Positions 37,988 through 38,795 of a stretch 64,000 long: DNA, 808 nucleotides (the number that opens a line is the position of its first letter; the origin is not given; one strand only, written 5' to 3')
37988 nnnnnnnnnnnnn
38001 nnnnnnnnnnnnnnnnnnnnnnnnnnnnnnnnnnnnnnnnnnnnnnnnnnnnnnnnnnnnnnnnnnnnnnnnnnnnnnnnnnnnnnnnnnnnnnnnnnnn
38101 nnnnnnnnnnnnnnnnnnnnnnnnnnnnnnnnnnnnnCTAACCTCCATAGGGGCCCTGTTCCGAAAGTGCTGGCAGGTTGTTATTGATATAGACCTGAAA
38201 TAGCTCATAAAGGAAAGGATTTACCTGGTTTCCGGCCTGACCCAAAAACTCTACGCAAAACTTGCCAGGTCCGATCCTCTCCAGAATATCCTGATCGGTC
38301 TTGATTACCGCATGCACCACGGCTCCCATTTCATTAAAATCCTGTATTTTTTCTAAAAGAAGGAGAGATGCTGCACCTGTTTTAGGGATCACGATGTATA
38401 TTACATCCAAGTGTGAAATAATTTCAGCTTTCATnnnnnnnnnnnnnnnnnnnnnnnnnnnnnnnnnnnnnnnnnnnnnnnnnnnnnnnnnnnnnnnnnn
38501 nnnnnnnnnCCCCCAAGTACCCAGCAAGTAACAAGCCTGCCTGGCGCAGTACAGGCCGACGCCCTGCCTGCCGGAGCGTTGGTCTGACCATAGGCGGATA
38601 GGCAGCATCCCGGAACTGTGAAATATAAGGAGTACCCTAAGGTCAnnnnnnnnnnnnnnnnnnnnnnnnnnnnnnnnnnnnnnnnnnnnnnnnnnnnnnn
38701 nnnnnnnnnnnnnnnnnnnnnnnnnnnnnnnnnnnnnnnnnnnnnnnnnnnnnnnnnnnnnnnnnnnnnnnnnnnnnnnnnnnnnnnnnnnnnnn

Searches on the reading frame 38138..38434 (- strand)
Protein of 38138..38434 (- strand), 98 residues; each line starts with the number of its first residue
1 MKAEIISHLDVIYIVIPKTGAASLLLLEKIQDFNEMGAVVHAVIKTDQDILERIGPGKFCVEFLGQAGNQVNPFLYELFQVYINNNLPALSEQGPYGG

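Call 13: search_protein_families(library=pfam, proteins=[window:38138-38434:-])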
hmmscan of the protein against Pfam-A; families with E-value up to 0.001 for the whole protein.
window:38138-38434:- (98 aa): 0 families

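Call 24: find_encoding_contigs(protein=window:38138-38434:-, flank=10000, max_places=10)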
Protein window:38138-38434:- (98 aa): no gene with exactly this product is on record in the collection.

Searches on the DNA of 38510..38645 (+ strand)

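Call 103: search_dna_similar(query=window:38510-38645:+, collection=plasmids, mode=distant, max_evalue=1, max_rows=10)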
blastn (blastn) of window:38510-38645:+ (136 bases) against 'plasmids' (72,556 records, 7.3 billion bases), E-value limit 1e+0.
Records with a match: 1; places in all: 3; records where one place covers at least 80% of the query: 0.
Best place of each record, by identity: 90-95% 1.
By first word of the organism name: Kitasatospora 1.
By predicted mobility (MOB-suite, as given by PLSDB): mobilizable 1.
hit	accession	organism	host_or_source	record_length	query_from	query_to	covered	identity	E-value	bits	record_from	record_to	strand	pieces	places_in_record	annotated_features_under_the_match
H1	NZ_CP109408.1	Kitasatospora sp. NBC_01519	-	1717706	37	64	21%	92.9%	1e-1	43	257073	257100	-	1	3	record has no annotation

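Call 104: search_dna_similar(query=window:38510-38645:+, collection=phages, mode=distant, max_evalue=1, max_rows=10)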
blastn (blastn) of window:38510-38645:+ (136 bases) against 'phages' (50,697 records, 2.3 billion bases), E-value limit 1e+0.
No match.
